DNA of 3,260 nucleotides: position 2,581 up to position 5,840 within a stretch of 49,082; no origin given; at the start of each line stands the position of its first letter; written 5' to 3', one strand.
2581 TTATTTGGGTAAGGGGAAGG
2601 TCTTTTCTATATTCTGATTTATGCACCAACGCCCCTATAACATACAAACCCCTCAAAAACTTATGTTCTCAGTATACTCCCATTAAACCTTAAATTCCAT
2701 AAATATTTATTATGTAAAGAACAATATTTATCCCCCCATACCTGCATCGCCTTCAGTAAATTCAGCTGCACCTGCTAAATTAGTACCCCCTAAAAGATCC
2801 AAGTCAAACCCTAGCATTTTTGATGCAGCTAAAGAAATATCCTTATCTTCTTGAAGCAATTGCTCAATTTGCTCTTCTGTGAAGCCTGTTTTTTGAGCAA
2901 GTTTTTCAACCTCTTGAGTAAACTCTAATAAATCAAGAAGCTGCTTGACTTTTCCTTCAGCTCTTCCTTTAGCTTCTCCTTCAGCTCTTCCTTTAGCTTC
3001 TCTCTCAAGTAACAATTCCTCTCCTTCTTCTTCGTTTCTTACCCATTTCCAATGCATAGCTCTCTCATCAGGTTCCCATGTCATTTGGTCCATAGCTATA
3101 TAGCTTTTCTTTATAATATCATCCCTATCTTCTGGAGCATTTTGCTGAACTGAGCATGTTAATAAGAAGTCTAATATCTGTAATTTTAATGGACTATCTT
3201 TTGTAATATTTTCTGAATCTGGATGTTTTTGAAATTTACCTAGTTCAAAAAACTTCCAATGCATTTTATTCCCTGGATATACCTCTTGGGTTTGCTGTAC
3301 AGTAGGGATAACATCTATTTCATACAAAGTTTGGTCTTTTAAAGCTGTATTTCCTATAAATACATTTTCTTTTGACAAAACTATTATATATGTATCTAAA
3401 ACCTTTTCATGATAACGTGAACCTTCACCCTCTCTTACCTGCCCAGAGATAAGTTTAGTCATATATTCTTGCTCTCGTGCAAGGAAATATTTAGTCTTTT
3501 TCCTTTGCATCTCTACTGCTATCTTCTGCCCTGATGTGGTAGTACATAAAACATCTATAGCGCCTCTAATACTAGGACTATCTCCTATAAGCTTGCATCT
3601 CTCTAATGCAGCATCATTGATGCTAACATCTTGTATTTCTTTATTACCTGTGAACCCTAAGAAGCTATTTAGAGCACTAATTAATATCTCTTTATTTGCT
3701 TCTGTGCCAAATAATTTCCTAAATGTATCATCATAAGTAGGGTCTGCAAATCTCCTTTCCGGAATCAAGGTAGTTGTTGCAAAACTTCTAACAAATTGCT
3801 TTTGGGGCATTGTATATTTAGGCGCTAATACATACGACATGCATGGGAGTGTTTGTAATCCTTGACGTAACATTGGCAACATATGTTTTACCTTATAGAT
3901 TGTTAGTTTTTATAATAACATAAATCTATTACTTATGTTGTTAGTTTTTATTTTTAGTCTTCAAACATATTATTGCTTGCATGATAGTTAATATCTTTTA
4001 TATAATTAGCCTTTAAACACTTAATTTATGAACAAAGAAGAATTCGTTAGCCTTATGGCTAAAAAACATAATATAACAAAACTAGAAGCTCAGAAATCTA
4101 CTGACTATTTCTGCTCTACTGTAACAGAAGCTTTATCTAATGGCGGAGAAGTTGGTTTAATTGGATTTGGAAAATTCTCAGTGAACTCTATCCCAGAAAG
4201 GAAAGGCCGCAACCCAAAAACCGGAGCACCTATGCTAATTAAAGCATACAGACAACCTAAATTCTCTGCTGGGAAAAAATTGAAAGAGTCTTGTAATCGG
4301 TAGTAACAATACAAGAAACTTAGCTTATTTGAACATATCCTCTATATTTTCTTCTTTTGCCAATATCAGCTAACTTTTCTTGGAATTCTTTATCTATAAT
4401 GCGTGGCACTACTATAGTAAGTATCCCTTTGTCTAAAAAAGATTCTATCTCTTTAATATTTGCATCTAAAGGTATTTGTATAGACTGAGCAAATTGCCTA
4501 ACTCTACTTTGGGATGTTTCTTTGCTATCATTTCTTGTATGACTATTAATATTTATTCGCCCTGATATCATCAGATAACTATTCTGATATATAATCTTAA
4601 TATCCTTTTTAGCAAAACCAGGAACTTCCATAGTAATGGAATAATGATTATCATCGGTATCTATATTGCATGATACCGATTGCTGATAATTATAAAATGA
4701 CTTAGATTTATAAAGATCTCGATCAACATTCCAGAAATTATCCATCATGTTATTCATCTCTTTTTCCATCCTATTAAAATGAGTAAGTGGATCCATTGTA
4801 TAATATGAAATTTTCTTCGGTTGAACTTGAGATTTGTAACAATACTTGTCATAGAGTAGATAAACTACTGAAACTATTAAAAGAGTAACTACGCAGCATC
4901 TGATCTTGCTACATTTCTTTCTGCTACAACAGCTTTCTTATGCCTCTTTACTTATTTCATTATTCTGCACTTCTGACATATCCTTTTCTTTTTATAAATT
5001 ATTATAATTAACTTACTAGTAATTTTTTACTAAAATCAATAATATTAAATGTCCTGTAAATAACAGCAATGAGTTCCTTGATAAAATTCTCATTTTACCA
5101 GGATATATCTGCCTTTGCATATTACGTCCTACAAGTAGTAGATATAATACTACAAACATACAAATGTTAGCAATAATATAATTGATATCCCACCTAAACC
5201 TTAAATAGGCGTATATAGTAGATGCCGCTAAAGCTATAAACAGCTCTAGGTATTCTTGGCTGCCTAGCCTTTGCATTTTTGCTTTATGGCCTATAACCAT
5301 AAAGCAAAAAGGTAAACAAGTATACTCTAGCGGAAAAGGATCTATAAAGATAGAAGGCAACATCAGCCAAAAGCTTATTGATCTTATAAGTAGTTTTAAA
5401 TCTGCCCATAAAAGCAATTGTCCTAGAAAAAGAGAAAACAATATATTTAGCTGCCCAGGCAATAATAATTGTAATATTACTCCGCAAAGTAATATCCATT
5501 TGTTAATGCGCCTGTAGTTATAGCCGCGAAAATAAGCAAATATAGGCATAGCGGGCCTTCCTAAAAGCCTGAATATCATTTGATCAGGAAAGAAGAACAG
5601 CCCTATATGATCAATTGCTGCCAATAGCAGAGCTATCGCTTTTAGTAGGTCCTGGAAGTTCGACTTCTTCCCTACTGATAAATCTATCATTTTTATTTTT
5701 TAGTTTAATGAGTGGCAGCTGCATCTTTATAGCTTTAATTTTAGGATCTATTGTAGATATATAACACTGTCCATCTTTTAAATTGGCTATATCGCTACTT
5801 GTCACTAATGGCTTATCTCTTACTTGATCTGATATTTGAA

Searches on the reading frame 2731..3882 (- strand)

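Call 72: search_protein_families(library=pfam, proteins=[window:2731-3882:-], max_evalue=0.0001)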
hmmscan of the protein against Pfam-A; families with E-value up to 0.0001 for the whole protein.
window:2731-3882:- (384 aa): 1 family
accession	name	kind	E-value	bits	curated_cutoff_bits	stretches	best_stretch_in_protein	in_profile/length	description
PF12784.13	PDDEXK_2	-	1.2e-25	91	27.4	1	49-276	2-211/229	PD-(D/E)XK nuclease family transposase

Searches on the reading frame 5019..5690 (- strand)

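Call 72: search_protein_families(library=pfam, proteins=[window:5019-5690:-], max_evalue=0.0001)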
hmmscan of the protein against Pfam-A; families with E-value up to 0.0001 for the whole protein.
window:5019-5690:- (224 aa): 1 family
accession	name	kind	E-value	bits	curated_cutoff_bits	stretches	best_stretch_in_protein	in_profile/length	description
PF05857.17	TraX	-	3.4e-09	37.4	25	1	14-220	3-215/217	TraX protein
